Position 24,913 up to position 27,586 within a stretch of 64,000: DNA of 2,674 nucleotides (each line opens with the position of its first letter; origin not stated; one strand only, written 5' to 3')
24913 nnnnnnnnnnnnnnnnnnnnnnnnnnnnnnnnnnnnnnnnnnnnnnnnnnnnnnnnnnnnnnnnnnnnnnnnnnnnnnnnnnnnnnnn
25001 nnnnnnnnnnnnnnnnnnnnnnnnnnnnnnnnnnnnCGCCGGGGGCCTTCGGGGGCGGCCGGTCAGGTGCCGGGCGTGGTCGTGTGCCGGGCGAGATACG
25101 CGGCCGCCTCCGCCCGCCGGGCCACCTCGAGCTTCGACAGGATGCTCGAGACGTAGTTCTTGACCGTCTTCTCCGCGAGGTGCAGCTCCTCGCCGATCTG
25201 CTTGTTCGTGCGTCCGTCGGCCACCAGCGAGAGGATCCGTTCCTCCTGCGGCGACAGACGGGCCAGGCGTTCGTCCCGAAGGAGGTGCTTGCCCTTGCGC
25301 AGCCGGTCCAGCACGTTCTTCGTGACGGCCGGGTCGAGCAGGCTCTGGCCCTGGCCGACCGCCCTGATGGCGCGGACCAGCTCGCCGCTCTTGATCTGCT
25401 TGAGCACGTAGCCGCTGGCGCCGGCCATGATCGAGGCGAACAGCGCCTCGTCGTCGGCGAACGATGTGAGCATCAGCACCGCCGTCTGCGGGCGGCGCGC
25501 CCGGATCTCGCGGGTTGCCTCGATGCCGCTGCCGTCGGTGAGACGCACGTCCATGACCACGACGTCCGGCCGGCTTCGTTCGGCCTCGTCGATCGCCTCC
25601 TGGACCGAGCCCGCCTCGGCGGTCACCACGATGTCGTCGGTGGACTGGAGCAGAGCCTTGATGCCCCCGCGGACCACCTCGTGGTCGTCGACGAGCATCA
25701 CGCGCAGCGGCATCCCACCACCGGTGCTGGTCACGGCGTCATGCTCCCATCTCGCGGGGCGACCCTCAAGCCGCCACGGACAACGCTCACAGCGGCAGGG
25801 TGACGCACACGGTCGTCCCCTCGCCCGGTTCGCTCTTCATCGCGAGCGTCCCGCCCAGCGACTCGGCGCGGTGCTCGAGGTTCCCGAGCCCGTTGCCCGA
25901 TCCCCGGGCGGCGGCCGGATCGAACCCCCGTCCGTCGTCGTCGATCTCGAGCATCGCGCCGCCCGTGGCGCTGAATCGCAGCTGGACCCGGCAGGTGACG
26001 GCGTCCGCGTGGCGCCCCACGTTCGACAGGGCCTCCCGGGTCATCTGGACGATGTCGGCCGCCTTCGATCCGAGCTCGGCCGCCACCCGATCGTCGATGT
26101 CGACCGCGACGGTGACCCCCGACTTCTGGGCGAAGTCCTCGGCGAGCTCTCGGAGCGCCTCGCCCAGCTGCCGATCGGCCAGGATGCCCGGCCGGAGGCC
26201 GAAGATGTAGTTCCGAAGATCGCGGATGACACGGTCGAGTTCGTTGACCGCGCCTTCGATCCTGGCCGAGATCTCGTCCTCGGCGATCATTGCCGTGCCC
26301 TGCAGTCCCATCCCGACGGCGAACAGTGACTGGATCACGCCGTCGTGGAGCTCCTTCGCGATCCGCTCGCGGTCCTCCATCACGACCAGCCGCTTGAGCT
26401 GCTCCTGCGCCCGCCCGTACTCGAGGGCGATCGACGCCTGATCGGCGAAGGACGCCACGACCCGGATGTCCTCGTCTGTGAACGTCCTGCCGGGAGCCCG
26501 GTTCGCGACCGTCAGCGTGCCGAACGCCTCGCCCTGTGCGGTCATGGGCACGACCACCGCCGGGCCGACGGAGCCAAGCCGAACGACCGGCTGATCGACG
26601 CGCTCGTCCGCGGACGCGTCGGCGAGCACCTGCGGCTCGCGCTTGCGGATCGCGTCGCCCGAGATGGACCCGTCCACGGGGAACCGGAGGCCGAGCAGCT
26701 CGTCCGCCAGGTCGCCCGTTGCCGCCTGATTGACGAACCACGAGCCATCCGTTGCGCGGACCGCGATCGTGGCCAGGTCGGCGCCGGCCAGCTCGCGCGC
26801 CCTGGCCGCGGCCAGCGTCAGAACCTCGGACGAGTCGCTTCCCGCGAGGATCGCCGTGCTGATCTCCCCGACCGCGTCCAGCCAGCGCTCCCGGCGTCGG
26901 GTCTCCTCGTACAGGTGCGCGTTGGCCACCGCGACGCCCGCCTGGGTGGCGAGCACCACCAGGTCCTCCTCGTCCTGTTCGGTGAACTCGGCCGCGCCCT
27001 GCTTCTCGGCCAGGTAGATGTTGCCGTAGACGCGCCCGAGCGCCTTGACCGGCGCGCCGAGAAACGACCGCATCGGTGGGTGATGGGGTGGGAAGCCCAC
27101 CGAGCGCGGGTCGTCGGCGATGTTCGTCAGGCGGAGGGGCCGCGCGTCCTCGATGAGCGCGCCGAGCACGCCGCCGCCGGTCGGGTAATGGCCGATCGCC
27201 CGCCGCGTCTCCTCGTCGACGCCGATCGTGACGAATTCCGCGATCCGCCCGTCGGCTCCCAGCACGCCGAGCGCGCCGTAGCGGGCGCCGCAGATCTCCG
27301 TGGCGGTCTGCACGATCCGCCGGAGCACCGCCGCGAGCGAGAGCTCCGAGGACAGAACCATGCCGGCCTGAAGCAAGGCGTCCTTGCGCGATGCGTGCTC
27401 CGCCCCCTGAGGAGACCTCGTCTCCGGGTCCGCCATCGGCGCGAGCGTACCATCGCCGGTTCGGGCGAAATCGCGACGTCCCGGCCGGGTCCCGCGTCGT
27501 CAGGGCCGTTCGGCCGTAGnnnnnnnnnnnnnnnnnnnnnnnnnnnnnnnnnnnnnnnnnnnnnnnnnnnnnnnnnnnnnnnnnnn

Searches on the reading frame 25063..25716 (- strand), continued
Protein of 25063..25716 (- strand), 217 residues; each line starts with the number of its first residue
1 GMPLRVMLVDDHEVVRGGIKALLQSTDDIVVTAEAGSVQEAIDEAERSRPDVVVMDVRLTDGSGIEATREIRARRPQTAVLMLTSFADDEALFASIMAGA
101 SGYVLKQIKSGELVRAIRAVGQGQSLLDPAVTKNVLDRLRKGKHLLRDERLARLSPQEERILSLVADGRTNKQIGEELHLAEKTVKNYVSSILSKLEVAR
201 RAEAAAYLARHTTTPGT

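Call 64: search_protein_families(library=ncbifam, proteins=[window:25063-25713:-], max_evalue=0.00001)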
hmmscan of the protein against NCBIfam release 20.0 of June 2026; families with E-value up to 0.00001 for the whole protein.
window:25063-25713:- (216 aa): 82 families (the best 25 are shown)
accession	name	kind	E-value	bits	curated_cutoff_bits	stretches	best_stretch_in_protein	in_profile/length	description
NF047785.1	respo_reg_MadR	equivalog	1.9e-52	177.7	300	1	3-208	1-203/209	MadR family response regulator transcription factor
NF052445.1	RespRegMctR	equivalog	4.6e-46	156.8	300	1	3-208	2-200/205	two-component system response regulator MctR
NF007935.0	PRK10651.1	equivalog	7.1e-44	149.6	250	1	3-210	7-213/216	two-component system response regulator NarL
NF007018.1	PRK09483.1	equivalog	1.6e-35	122.7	280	1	4-210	3-206/217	UvrY/SirA/GacA family response regulator transcription factor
NF011896.0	PRK15369.1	equivalog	3.3e-35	121.6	242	1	3-208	4-205/211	two component system response regulator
NF007708.0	PRK10403.1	equivalog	9.1e-33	113.5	343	1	2-205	6-206/215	nitrate/nitrite response regulator protein NarP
NF007419.0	PRK09958.1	equivalog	1.5e-24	86.7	251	1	6-199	4-190/204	acid-sensing system DNA-binding response regulator EvgA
NF041830.1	RR_TF_ErdR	exception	2.5e-23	82.9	390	1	5-210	4-208/213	response regulator transcription factor ErdR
NF007403.0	PRK09935.1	equivalog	2.6e-23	82.7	271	1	2-206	3-203/210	fimbria biosynthesis transcriptional regulator FimZ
NF007685.0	PRK10360.1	equivalog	4.3e-21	75.6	258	1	4-204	3-189/196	response regulator transcription factor UhpA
NF041367.1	CheY_Halo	equivalog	5.4e-21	75.1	200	1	5-118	1-112/114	chemotaxis protein CheY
NF001965.0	PRK00742.1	subfamily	2.7e-19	69.6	293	1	1-108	2-110/357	chemotaxis-specific protein-glutamate methyltransferase CheB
NF006900.1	PRK09390.1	equivalog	4.5e-19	68.8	255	1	4-198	6-188/203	response regulator FixJ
NF008469.0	PRK11361.1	equivalog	1.5e-16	60.1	714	1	4-126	6-126/461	acetoacetate metabolism transcriptional regulator AtoC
NF040689.1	MtrAB_MtrA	equivalog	2.4e-15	56.5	300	1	5-166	1-160/219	MtrAB system response regulator MtrA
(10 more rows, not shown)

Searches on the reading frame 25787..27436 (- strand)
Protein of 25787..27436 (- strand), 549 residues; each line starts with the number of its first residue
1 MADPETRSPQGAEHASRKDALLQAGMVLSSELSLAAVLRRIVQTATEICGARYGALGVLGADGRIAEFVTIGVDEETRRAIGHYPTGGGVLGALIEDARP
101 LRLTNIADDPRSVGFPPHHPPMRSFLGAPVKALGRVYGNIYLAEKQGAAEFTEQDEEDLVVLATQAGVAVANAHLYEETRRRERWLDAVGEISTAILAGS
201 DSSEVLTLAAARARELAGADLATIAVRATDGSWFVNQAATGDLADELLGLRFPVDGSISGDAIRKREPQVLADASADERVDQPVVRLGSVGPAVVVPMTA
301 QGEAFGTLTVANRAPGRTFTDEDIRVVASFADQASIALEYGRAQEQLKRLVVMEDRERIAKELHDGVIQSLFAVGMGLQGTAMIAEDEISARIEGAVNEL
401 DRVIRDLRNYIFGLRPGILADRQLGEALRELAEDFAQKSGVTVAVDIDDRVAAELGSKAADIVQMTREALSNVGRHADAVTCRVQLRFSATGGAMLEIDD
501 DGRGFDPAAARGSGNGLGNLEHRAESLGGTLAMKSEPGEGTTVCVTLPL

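Call 7: search_protein_families(library=pfam, proteins=[window:25787-27436:-])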
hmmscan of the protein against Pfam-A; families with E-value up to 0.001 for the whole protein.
window:25787-27436:- (549 aa): 5 families
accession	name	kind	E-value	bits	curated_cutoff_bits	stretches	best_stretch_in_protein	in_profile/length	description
PF13185.12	GAF_2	-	7.8e-37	127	28.6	2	201-339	3-136/136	GAF domain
PF01590.32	GAF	-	2e-31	109.7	22.4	2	34-170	2-133/133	GAF domain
PF07730.19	HisKA_3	-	4.6e-13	50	24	1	356-417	2-66/68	Histidine kinase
PF13492.12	GAF_3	-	5e-12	46.8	27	1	205-339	5-128/129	GAF domain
PF02518.31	HATPase_c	-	7.3e-12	46.1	26.4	1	460-549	4-109/111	Histidine kinase-, DNA gyrase B-, and HSP90-like ATPase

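Call 14: search_solved_structures(query=window:25787-27436:-)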
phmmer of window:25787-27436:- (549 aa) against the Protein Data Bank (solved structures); distinct sequences matched with E-value up to 0.001: 21.
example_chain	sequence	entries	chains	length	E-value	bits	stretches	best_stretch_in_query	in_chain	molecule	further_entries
2vzw_A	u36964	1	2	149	4.4e-47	164.2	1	34-180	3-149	PROBABLE HISTIDINE KINASE RESPONSE REGULATOR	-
2y8h_A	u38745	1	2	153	2.8e-43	151.6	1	33-179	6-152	TWO COMPONENT SENSOR HISTIDINE KINASE DEVS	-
2y79_A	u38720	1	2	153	1.9e-42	148.9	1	33-179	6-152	REDOX SENSOR HISTIDINE KINASE RESPONSE REGULATOR DEVS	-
4ynr_A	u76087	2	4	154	2e-42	148.8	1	30-179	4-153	Redox sensor histidine kinase response regulator DevS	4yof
2w3d_A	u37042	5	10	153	3.6e-42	148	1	33-179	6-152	TWO COMPONENT SENSOR HISTIDINE KINASE DEVS (GAF FAMILY PROTEIN)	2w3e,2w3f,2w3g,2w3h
4gt8_A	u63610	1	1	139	3.1e-11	45.9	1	418-549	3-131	Sensor protein vraS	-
3gig_A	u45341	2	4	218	1.8e-10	43.4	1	342-545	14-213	Sensor histidine kinase desK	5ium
7ssj_A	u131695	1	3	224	2e-10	43.3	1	342-545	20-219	Sensor histidine kinase DesK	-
3gie_A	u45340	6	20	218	2.3e-09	39.7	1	342-545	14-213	Sensor histidine kinase desK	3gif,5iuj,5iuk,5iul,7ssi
8sbm_A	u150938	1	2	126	4.7e-09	38.7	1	440-543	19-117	GAF domain-containing protein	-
3zxo_A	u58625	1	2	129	6.7e-09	38.2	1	439-543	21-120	REDOX SENSOR HISTIDINE KINASE RESPONSE REGULATOR DEVS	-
3oov_A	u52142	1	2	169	1.4e-08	37.2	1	188-338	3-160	Methyl-accepting chemotaxis protein, putative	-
3ehf_A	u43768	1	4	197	1.9e-08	36.7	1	352-545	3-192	Sensor kinase (YocF protein)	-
3ehh_A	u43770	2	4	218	2.4e-08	36.4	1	342-545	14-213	Sensor kinase (YocF protein)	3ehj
2vjw_A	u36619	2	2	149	1.1e-07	34.3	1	202-355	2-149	GAF FAMILY PROTEIN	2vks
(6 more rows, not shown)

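Call 17: find_related_loci(query=window:25787-27436:-, collection=genome_contigs, flank=10000)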
Query window:25787-27436:- (549 aa) in genome_contigs; peptide patterns used: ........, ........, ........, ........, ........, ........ (x = any residue, [..] = any of these).
130 stretches matched a pattern; 16 encode a relative of the query (tblastn E <= 1e-3); 16 distinct loci.
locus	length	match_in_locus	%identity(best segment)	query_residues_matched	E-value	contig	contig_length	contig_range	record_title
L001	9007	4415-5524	49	18-549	1e-81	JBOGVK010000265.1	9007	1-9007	MAG: Actinomycetota bacterium isolate TC-S_metawrap_bin.157 k127_754160, whole genome shotgun sequence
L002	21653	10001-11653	37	6-548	2e-81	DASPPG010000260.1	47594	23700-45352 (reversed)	MAG TPA_asm: Solirubrobacteraceae bacterium isolate SMAG_U12167 k141_1934561, whole genome shotgun sequence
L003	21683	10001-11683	37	5-548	1e-80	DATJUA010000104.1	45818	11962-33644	MAG TPA_asm: Solirubrobacteraceae bacterium isolate SMAG_U15034 k141_4172868, whole genome shotgun sequence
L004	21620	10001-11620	38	21-548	3e-80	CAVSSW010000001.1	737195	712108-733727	MAG: uncultured Solirubrobacteraceae bacterium isolate MFD09671.bin.2.63 genome assembly, contig: contig_14517, whole ge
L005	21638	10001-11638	37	12-549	5e-80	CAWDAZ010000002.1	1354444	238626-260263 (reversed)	MAG: uncultured Solirubrobacterales bacterium isolate MFD01872.bin.1.198 genome assembly, contig: contig_37658, whole ge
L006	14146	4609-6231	38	21-549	1e-77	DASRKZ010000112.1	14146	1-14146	MAG TPA_asm: Solirubrobacteraceae bacterium isolate SMAG_U10175 k141_84178, whole genome shotgun sequence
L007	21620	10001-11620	38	21-548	3e-77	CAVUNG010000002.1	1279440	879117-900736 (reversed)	MAG: uncultured Solirubrobacteraceae bacterium isolate MFD02579.bin.2.79 genome assembly, contig: contig_18061, whole ge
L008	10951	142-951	49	279-549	4e-66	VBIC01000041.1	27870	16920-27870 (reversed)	MAG: Chloroflexi bacterium isolate CF_120 14_0903_12_20cm_scaffold_3068, whole genome shotgun sequence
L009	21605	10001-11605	36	31-549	1e-75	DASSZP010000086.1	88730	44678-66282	MAG TPA_asm: Solirubrobacteraceae bacterium isolate SMAG_U712 k141_912966, whole genome shotgun sequence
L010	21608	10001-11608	37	30-548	9e-73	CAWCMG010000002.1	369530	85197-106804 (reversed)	MAG: uncultured Solirubrobacterales bacterium isolate MFD05502.bin.1.152 genome assembly, contig: contig_14964, whole ge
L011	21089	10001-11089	48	17-549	7e-43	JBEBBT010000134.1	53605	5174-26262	MAG: Actinomycetota bacterium isolate blackearthcreek_2019_sw_WHONDRS-S19S_0061_B_bin.40 scaffold_1181715, whole genome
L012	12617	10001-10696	37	28-263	4e-34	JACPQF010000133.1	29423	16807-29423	MAG: Chloroflexi bacterium isolate NC_groundwater_646_Ag_B-0.1um_60_58 B_1_S1_Biohub_coassembly_k141_4633898, whole geno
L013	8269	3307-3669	40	37-157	4e-21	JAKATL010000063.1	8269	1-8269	MAG: bacterium isolate YP2.bin62 NODE_7668_length_8269_cov_9.945468, whole genome shotgun sequence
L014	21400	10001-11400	54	37-483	1e-39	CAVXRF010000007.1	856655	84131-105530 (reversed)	MAG: uncultured Solirubrobacteraceae bacterium isolate MFD01716.bin.2.140 genome assembly, contig: contig_46015, whole g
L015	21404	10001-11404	51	32-484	1e-30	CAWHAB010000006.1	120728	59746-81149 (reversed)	MAG: uncultured Solirubrobacteraceae bacterium isolate MFD01633.bin.2.143 genome assembly, contig: contig_15586, whole g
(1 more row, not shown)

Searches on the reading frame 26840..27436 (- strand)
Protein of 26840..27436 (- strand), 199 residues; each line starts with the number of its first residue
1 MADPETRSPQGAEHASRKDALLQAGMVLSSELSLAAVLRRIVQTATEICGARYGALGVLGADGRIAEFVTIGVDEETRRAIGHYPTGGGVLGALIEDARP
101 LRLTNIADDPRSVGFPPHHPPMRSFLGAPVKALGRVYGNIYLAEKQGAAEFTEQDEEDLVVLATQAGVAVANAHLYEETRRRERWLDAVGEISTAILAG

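Call 47: search_solved_structures(query=window:26840-27436:-, show_alignments=2, max_evalue=1e-20)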
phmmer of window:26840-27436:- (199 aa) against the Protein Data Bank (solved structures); distinct sequences matched with E-value up to 1e-20: 5.
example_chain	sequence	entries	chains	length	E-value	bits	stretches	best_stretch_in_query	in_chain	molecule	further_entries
2vzw_A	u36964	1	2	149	3.1e-48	167.1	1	34-180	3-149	PROBABLE HISTIDINE KINASE RESPONSE REGULATOR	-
2y8h_A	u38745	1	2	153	2.2e-44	154.5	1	33-179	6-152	TWO COMPONENT SENSOR HISTIDINE KINASE DEVS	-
2y79_A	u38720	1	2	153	1.5e-43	151.8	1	33-179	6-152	REDOX SENSOR HISTIDINE KINASE RESPONSE REGULATOR DEVS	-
4ynr_A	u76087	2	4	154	1.6e-43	151.8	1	30-179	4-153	Redox sensor histidine kinase response regulator DevS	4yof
2w3d_A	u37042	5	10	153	2.9e-43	150.9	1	33-179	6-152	TWO COMPONENT SENSOR HISTIDINE KINASE DEVS (GAF FAMILY PROTEIN)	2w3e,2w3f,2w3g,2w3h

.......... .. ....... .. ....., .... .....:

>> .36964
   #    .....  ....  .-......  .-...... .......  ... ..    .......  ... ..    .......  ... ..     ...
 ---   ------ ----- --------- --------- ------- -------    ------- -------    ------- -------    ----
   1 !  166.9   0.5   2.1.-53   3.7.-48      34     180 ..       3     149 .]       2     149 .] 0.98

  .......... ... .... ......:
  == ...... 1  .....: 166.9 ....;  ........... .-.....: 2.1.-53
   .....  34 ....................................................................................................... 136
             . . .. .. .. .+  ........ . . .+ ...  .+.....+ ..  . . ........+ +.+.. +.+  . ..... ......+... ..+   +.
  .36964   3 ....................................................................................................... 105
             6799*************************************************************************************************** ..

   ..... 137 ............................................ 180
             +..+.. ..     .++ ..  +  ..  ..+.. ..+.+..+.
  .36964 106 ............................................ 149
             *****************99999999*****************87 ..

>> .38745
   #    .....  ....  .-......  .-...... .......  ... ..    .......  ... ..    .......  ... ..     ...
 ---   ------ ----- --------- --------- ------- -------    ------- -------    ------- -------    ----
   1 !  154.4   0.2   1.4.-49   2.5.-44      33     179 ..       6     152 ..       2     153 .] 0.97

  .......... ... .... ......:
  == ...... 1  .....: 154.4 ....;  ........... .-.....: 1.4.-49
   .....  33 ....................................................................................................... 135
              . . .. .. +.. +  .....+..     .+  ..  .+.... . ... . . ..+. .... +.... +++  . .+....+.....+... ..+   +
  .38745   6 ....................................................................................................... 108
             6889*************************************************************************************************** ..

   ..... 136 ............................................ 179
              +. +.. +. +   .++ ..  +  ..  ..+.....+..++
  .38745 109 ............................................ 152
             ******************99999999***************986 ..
